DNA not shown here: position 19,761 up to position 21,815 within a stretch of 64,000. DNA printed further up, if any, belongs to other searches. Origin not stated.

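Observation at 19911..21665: Orphan HerA/FtsK-family ATPase inserted between rpmH and the oriC DnaA-box cluster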

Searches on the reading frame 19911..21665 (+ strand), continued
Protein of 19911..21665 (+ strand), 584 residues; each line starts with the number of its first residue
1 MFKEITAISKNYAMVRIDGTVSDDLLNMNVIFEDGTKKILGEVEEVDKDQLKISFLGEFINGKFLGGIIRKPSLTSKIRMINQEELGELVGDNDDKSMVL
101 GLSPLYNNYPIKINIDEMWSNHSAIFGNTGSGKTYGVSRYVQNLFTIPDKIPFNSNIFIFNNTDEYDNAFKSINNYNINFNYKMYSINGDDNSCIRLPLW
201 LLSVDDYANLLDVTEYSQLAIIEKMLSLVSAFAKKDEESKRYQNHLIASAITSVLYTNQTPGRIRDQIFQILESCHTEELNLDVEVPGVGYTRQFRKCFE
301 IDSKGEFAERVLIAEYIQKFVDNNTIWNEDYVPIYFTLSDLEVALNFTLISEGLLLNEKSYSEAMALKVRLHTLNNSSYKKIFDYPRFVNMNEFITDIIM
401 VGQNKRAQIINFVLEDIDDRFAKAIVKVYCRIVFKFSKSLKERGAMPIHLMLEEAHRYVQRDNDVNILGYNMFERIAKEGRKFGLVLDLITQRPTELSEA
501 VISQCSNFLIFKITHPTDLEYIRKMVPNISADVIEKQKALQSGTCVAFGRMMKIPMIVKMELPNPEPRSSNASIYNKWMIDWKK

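Call 19: search_solved_structures(query=window:19911-21665:+, max_evalue=0.01, show_alignments=2)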
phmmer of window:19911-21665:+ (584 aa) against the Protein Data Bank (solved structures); distinct sequences matched with E-value up to 0.01: 9.
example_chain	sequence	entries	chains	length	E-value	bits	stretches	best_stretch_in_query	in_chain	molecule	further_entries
9c1m_M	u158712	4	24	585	1.5e-44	155.9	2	433-583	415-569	ATP-binding protein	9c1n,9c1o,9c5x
8xau_A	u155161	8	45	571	3.1e-35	125.1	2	389-582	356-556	ATP-binding protein | HerA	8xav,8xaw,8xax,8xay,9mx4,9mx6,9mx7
8ziq_M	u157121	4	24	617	4.8e-33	117.9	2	401-583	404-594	HerA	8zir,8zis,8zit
8wiv_A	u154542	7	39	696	2.5e-29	105.6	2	418-578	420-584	Helicase HerA central domain-containing protein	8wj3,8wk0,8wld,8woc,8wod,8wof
8yho_A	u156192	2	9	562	1.3e-28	103.3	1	57-559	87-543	DUF87 domain-containing protein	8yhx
4d2i_A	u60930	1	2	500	6e-28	101.1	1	387-578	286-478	HERA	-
8j4u_M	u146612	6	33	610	2e-27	99.3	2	416-578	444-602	Nucleoside triphosphate hydrolase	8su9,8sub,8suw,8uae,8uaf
9x1l_A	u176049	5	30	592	3.2e-18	69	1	445-560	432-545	DNA helicase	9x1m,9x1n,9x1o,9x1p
8wet_A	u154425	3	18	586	2.1e-05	26.7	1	449-524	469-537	TdpA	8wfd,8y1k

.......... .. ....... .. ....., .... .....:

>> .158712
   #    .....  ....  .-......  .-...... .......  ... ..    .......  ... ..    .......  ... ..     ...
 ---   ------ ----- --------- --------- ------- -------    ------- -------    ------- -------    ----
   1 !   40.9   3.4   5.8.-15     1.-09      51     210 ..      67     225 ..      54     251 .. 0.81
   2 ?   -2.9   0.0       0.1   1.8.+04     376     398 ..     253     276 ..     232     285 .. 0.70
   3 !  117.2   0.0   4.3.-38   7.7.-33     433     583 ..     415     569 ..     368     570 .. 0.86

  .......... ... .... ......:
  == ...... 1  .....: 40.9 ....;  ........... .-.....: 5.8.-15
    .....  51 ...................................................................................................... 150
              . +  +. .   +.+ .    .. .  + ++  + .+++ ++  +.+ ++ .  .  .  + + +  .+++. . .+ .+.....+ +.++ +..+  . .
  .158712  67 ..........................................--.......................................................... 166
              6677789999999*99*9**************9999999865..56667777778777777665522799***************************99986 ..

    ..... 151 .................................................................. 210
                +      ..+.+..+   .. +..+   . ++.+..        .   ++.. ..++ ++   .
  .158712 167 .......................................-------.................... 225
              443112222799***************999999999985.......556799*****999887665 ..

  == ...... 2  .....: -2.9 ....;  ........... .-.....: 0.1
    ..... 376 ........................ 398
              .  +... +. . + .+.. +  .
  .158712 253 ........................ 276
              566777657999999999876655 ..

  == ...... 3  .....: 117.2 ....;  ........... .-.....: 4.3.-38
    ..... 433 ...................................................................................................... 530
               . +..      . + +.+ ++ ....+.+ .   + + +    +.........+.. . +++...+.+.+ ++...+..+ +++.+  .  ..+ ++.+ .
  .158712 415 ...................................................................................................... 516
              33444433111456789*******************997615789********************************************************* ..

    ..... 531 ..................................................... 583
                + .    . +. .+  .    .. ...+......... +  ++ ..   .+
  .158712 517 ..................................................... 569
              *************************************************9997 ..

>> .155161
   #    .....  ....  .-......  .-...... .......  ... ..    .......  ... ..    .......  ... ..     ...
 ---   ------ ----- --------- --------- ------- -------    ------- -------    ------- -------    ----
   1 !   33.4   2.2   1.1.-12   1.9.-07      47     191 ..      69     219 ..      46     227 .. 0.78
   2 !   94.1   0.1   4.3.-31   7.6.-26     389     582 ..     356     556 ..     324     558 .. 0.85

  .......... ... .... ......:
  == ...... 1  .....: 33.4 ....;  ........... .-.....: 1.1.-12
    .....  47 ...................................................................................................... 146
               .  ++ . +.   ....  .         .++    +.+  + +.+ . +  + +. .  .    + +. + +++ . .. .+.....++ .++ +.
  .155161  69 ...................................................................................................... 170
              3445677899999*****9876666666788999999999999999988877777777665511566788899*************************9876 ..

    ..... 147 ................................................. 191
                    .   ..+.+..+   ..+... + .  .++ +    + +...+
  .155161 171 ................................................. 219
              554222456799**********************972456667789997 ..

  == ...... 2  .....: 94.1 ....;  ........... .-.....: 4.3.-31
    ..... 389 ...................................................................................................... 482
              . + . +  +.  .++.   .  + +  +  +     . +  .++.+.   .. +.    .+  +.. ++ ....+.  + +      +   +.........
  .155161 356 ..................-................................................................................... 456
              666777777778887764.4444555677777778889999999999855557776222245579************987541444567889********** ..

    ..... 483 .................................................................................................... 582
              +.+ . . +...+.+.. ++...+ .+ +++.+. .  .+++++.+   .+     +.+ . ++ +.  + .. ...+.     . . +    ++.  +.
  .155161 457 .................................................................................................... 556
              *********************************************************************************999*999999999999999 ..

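Call 24: find_encoding_contigs(protein=window:19911-21665:+, flank=10000, max_places=3)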
Protein window:19911-21665:+ (584 aa): 12 contigs read that carry it; 3 places shown.
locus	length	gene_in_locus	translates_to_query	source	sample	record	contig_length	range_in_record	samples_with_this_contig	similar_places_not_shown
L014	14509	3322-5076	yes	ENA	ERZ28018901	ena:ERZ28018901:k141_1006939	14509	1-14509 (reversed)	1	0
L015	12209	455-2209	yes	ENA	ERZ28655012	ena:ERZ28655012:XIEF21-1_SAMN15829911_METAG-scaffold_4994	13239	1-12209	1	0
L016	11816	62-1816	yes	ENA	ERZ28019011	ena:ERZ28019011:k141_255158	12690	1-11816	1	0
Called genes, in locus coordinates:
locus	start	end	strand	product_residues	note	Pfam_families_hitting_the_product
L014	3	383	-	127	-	?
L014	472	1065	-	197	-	-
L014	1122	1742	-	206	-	PF14804:Jag_N, PF13083:KH_KhpA-B (weak), PF01424:R3H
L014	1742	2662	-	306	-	PF02096:60KD_IMP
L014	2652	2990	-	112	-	PF00825:Ribonuclease_P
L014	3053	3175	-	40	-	PF00468:Ribosomal_L34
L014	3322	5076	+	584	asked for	PF01935:DUF87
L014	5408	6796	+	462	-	PF11638:DnaA_N, PF00308:Bac_DnaA, PF01695:IstB_IS21 (weak), PF00004:AAA (weak), PF08299:Bac_DnaA_C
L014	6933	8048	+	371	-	PF00712:DNA_pol3_beta, PF02767:DNA_pol3_beta_2, PF02768:DNA_pol3_beta_3, PF00712:DNA_pol3_beta (weak)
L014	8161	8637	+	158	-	PF06338:ComK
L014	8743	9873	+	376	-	PF02463:SMC_N, PF13175:AAA_15 (weak), PF13476:AAA_23 (weak)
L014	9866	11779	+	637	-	PF02518:HATPase_c, PF00204:DNA_gyraseB, PF01751:Toprim, PF00986:DNA_gyraseB_C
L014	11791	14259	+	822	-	PF00521:DNA_topoisoIV, PF03989:DNA_gyraseA_C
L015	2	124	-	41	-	?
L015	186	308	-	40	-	PF00468:Ribosomal_L34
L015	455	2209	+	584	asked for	PF01935:DUF87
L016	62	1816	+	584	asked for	PF01935:DUF87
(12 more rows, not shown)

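Call 27: search_protein_representatives(protein=window:19911-21665:+)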
Query: 584 residues. Proteins with E-value up to 0.001 (for the whole library): 4556; up to 1e-10: 1866; up to 1e-30: 185. The best 150 are listed.
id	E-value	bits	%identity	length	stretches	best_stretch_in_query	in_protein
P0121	6.5e-191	652.3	51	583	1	1-581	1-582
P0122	5.0e-185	632.8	50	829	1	1-578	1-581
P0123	9.0e-180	615.5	48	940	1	1-578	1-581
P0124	1.2e-149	516.0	43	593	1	11-581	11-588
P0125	1.6e-145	502.4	43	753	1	5-579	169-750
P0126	5.4e-145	500.7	41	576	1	7-578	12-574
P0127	2.3e-138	478.8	40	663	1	15-579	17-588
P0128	9.6e-126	437.1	39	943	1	18-581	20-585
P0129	2.6e-122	425.8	36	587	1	17-578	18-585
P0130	2.9e-112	392.6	54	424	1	253-578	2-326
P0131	4.9e-109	382.0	47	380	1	203-581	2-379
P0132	7.1e-101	355.0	36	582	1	1-578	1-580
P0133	7.5e-91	322.0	34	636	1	50-578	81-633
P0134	5.4e-86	305.9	34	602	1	28-579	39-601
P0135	3.1e-84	300.1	58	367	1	345-578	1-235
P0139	9.3e-80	285.3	30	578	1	18-579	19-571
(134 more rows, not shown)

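Call 29: find_encoding_contigs(protein=P0124, flank=6000, max_places=3)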
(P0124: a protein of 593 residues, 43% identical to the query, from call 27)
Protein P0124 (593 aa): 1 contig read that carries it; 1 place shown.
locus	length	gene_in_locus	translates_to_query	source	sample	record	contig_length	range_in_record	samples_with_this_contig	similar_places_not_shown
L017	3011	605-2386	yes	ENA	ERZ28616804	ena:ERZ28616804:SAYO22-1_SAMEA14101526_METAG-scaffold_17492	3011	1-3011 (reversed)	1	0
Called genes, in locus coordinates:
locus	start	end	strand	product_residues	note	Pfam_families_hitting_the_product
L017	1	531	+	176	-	?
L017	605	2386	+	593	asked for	PF01580:FtsK_SpoIIIE (faint), PF01935:DUF87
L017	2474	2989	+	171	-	-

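Call 31: find_encoding_contigs(protein=P0126, flank=6000, max_places=3)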
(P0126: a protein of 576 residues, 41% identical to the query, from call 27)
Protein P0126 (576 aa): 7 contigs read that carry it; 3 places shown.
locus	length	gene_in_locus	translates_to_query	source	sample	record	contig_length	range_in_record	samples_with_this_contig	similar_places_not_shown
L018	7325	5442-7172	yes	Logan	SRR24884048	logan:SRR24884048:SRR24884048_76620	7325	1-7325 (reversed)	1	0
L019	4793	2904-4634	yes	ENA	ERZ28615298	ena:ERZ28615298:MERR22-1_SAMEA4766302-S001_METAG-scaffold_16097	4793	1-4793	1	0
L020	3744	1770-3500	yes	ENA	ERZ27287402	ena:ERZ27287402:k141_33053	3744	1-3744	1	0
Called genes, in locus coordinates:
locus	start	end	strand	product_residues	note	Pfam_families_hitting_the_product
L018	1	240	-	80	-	?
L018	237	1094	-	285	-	PF10672:Methyltrans_SAM, PF03602:Cons_hypoth95 (weak), PF05175:MTS (weak), PF09445:Methyltransf_15 (faint)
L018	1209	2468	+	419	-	PF01595:CNNM, PF00571:CBS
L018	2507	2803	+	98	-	PF00581:Rhodanese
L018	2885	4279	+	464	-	-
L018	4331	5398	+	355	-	PF02646:RmuC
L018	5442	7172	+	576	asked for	PF01580:FtsK_SpoIIIE (faint), PF01935:DUF87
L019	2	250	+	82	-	?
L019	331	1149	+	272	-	-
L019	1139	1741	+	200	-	-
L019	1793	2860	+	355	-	PF02646:RmuC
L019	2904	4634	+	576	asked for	PF01580:FtsK_SpoIIIE (faint), PF01935:DUF87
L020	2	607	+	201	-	?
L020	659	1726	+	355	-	PF02646:RmuC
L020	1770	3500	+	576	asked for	PF01580:FtsK_SpoIIIE (faint), PF01935:DUF87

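Call 32: find_encoding_contigs(protein=P0129, flank=6000, max_places=3)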
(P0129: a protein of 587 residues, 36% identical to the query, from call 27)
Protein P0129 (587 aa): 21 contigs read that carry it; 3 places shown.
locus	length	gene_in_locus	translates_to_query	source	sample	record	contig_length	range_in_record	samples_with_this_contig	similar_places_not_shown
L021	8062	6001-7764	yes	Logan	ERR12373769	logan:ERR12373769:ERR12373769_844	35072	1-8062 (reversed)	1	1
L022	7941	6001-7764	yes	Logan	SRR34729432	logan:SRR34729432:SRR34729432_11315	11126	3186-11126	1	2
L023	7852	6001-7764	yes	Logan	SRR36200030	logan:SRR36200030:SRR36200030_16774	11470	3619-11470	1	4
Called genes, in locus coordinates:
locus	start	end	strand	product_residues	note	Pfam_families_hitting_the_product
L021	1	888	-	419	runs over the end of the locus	PF03952:Enolase_N, PF00113:Enolase_C, PF13378:MR_MLE_C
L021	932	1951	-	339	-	PF13145:Rotamase_2 (weak)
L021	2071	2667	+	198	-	PF01553:Acyltransferase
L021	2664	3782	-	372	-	-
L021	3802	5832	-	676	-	PF00884:Sulfatase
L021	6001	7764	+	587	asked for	PF01935:DUF87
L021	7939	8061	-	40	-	?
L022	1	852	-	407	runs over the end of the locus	PF03952:Enolase_N, PF00113:Enolase_C, PF13378:MR_MLE_C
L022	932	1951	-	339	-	PF13145:Rotamase_2 (weak)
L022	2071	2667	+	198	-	PF01553:Acyltransferase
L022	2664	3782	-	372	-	-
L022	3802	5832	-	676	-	PF00884:Sulfatase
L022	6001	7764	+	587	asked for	PF01935:DUF87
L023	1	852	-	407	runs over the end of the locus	PF03952:Enolase_N, PF00113:Enolase_C, PF13378:MR_MLE_C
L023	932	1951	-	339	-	PF13145:Rotamase_2 (weak)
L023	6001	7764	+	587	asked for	PF01935:DUF87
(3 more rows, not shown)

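Call 33: find_encoding_contigs(protein=P0132, flank=6000, max_places=3)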
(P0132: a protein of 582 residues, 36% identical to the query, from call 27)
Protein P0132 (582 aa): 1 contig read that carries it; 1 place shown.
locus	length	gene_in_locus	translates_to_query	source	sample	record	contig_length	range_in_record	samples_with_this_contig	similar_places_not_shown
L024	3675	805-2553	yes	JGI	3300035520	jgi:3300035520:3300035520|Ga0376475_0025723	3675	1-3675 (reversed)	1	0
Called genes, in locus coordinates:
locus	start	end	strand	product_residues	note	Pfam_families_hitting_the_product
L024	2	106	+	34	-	?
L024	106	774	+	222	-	PF10609:ParA (weak), PF13614:AAA_31, PF01656:CbiA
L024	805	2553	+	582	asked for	PF01935:DUF87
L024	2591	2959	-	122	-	PF11969:DcpS_C, PF01230:HIT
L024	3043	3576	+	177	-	PF10628:CotE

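Call 34: find_encoding_contigs(protein=P0133, flank=6000, max_places=3)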
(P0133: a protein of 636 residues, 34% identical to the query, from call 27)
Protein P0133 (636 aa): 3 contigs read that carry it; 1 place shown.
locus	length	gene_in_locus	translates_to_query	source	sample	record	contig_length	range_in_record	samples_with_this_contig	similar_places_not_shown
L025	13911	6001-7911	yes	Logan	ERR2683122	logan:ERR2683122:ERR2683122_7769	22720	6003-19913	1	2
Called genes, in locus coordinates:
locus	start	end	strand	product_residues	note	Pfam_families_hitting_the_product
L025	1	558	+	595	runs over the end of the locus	PF00239:Resolvase, PF07508:Recombinase, PF13408:Zn_ribbon_recom (weak)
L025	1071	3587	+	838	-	PF00145:DNA_methylase, PF07669:Eco57I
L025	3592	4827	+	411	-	-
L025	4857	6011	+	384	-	PF13289:SIR2_2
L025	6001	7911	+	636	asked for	PF01935:DUF87, PF10412:TrwB_AAD_bind (faint)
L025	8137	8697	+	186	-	PF13302:Acetyltransf_3, PF00583:Acetyltransf_1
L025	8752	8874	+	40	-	-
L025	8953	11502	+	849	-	PF09565:RE_NgoFVII (faint), PF13091:PLDc_2, PF00270:DEAD (weak), PF04851:ResIII, PF18766:SWI2_SNF2, PF00271:Helicase_C, PF26350:DUF8090, PF11907:DUF3427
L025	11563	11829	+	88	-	PF11907:DUF3427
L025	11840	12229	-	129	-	PF00293:NUDIX, PF14815:NUDIX_4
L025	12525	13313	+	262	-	-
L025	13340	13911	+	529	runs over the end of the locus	PF00501:AMP-binding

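Call 42: find_encoding_contigs(protein=P0123, flank=6000, max_places=2)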
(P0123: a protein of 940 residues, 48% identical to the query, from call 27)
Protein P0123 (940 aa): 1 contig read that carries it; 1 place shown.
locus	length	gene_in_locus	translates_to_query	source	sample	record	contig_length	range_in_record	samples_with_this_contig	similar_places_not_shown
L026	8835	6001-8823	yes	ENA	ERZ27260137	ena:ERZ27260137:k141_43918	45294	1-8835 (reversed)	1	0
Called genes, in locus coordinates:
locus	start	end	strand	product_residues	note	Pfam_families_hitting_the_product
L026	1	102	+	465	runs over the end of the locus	PF01225:Mur_ligase (weak), PF08245:Mur_ligase_M, PF02875:Mur_ligase_C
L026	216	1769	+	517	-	PF12072:RNase_Y_N, PF00013:KH_1 (weak), PF01966:HD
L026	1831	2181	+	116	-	PF17761:DUF1016_N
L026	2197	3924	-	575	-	PF00753:Lactamase_B, PF12706:Lactamase_B_2, PF23023:Anti-Pycsar_Apyc1 (weak), PF22505:RNase_J_b_CASP, PF07521:RMMBL, PF17770:RNase_J_C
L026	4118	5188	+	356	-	PF13614:AAA_31 (faint), PF02881:SRP54_N, PF00448:SRP54, PF01656:CbiA (faint)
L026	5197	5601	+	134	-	-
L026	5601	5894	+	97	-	PF04297:UPF0122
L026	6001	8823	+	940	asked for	PF01935:DUF87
